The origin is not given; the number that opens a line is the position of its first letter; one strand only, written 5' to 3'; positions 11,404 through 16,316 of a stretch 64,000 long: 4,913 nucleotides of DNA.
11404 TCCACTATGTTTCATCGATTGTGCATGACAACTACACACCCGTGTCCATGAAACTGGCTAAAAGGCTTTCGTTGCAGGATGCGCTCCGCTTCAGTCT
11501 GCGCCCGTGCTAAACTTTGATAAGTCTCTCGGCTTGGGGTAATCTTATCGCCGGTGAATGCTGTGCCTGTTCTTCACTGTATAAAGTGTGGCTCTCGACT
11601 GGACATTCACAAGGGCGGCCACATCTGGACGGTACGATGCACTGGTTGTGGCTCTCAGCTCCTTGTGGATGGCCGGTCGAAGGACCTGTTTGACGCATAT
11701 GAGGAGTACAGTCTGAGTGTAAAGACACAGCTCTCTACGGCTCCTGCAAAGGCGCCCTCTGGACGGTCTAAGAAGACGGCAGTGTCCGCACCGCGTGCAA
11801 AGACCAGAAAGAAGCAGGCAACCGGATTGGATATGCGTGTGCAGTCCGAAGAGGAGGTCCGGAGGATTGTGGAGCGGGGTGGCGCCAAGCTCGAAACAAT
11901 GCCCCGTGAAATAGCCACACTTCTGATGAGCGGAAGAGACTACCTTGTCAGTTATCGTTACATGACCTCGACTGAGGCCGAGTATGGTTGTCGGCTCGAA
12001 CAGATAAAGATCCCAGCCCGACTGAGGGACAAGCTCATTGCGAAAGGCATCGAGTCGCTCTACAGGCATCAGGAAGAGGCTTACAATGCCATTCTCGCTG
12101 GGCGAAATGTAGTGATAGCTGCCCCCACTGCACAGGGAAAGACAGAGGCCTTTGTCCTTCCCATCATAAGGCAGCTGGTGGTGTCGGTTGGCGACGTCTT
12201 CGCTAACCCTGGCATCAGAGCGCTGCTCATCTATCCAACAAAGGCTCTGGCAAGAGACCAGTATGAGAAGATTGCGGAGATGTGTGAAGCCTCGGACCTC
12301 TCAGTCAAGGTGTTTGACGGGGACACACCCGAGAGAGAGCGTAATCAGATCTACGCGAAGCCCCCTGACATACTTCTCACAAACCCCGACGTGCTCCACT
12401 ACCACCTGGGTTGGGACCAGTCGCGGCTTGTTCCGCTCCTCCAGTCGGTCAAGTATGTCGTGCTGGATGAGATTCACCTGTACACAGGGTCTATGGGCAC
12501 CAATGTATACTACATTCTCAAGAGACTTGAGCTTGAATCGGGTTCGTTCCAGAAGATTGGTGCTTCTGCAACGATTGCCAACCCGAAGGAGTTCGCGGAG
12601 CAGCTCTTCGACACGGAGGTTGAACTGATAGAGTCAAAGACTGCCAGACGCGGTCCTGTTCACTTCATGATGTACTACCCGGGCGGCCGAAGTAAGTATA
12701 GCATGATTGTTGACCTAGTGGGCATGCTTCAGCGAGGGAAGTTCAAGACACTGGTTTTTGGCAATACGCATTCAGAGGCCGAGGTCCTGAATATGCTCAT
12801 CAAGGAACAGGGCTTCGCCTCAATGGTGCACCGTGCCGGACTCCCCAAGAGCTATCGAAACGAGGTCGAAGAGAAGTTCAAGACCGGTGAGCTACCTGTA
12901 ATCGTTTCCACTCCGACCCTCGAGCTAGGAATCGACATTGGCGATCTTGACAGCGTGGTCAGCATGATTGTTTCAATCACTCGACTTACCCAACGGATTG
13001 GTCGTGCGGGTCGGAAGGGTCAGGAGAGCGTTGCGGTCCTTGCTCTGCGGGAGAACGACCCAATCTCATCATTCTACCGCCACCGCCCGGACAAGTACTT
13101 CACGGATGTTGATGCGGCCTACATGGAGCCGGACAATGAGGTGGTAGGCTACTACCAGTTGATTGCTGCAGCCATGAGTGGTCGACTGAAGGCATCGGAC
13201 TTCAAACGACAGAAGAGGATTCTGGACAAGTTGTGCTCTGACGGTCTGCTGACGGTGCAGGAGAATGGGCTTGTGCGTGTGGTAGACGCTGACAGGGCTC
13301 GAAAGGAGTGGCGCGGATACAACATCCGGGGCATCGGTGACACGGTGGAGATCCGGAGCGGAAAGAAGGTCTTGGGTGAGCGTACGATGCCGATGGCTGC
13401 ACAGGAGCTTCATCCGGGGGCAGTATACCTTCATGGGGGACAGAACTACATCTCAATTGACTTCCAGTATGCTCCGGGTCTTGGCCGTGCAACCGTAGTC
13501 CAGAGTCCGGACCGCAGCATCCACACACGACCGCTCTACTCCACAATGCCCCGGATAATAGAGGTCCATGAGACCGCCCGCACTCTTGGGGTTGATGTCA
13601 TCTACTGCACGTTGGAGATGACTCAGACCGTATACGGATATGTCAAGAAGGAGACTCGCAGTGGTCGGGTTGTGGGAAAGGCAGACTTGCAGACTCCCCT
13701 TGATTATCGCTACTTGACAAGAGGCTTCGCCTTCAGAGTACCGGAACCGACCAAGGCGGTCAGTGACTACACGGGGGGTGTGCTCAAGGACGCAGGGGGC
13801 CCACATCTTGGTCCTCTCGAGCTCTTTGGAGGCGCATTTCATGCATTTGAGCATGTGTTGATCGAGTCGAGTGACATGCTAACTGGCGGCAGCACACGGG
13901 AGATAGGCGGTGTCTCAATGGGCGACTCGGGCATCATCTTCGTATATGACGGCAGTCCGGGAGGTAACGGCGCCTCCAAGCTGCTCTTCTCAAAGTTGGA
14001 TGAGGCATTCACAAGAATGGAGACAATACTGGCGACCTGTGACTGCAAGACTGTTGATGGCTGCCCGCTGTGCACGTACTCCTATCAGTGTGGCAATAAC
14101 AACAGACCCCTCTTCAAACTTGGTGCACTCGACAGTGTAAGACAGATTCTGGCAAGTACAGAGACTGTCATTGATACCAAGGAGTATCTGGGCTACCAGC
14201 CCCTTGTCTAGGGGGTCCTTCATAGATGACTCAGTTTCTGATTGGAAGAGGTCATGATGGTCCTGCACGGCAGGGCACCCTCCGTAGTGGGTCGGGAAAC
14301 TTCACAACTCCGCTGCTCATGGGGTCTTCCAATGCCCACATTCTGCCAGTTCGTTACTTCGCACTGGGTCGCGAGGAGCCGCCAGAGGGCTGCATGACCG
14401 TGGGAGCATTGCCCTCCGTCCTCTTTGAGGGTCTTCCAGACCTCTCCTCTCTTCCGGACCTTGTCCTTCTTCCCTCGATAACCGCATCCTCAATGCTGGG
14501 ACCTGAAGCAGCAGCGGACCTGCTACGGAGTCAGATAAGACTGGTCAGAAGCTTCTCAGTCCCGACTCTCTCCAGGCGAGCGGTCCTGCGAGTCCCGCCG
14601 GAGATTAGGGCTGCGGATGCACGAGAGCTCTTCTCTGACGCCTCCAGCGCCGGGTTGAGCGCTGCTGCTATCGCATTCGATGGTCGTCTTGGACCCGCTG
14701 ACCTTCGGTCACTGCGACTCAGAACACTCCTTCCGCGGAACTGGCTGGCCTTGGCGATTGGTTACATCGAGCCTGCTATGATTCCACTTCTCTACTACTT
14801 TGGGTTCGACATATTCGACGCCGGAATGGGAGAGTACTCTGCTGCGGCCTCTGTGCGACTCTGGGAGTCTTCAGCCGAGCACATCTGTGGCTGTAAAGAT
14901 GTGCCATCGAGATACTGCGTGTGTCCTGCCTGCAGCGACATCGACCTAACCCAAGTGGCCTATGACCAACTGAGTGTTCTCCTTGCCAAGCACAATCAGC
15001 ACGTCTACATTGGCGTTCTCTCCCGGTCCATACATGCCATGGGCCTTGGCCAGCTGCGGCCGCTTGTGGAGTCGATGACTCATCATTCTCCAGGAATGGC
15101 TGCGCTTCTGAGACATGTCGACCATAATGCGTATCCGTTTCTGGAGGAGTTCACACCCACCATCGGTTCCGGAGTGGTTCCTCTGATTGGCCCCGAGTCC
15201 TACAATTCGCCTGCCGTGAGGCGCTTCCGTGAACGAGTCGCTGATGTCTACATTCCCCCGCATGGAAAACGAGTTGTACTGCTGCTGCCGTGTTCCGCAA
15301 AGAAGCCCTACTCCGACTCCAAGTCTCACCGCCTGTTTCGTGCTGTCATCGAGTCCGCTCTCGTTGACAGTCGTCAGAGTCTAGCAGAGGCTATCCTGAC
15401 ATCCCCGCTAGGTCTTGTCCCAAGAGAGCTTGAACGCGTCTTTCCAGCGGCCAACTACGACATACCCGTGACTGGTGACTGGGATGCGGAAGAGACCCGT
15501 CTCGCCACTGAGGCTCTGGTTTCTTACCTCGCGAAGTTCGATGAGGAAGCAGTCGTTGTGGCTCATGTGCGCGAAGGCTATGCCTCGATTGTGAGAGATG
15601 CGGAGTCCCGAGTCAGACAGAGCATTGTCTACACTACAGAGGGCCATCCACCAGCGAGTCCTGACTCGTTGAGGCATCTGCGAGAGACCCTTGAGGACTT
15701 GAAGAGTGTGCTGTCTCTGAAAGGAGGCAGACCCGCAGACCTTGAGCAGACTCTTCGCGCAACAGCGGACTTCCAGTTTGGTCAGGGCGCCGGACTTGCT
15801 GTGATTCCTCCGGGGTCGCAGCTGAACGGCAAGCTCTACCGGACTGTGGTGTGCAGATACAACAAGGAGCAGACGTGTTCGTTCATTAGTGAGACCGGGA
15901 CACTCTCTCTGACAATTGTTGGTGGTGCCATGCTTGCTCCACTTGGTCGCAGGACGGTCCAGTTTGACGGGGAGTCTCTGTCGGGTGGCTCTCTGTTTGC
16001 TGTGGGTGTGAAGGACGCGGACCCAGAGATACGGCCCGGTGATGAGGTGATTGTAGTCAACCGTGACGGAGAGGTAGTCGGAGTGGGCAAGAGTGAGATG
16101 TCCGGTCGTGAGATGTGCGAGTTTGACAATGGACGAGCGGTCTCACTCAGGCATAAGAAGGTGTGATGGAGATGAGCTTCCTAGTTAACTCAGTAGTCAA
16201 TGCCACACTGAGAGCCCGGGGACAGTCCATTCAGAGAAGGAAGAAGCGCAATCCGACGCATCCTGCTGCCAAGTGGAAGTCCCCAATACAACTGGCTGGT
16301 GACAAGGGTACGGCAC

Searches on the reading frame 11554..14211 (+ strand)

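Call 63: search_protein_families(library=pfam, proteins=[window:11554-14211:+], max_evalue=0.00001)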
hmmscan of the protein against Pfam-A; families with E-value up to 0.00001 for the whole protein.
window:11554-14211:+ (885 aa): 4 families
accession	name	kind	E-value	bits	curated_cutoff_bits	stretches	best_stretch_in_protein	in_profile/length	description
PF00270.35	DEAD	-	1.7e-36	125.9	26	1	171-346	2-166/167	DEAD/DEAH box helicase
PF00271.37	Helicase_C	-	3.7e-19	69.4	23.5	1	381-489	2-110/110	Helicase conserved C-terminal domain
PF09369.15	MZB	-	9.9e-13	49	24.2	1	765-841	1-80/80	MrfA Zn-binding domain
PF22590.2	Cas3-like_C_2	-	9.7e-07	29.5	27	1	432-489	41-105/106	CRISPR-associated nuclease/helicase Cas3, C-terminal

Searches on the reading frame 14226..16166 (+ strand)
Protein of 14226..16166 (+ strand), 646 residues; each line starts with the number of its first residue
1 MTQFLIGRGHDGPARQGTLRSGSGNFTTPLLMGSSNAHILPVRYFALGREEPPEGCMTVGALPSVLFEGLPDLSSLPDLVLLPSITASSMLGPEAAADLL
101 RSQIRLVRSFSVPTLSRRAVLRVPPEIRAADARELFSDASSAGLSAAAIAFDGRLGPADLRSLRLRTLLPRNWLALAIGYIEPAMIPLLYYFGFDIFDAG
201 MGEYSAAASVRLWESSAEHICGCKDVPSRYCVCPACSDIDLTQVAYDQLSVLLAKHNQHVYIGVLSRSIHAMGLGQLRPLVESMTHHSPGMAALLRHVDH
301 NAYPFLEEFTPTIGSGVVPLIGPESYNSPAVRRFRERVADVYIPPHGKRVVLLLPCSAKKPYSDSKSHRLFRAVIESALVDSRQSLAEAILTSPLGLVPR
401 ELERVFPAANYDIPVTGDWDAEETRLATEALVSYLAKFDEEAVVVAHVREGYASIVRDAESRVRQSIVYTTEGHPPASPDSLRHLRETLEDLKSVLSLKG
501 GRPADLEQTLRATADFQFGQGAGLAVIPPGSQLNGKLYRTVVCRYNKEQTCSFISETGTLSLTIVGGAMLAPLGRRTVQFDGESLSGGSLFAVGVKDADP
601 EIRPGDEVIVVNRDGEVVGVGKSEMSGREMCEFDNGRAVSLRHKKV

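Call 63: search_protein_families(library=pfam, proteins=[window:14226-16166:+], max_evalue=0.00001)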
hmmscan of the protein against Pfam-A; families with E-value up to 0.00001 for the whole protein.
window:14226-16166:+ (646 aa): 3 families
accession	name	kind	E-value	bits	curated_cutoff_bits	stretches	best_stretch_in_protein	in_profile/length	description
PF17884.7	DUF5591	-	6.8e-52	175.7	26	1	331-489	1-150/150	Domain of unknown function (DUF5591)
PF01472.26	PUA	-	1.4e-16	60.6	24.8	1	586-643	15-72/74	PUA domain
PF14810.12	TGT_C2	-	3.1e-06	27.7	25.3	1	509-571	2-66/72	Patch-forming domain C2 of tRNA-guanine transglycosylase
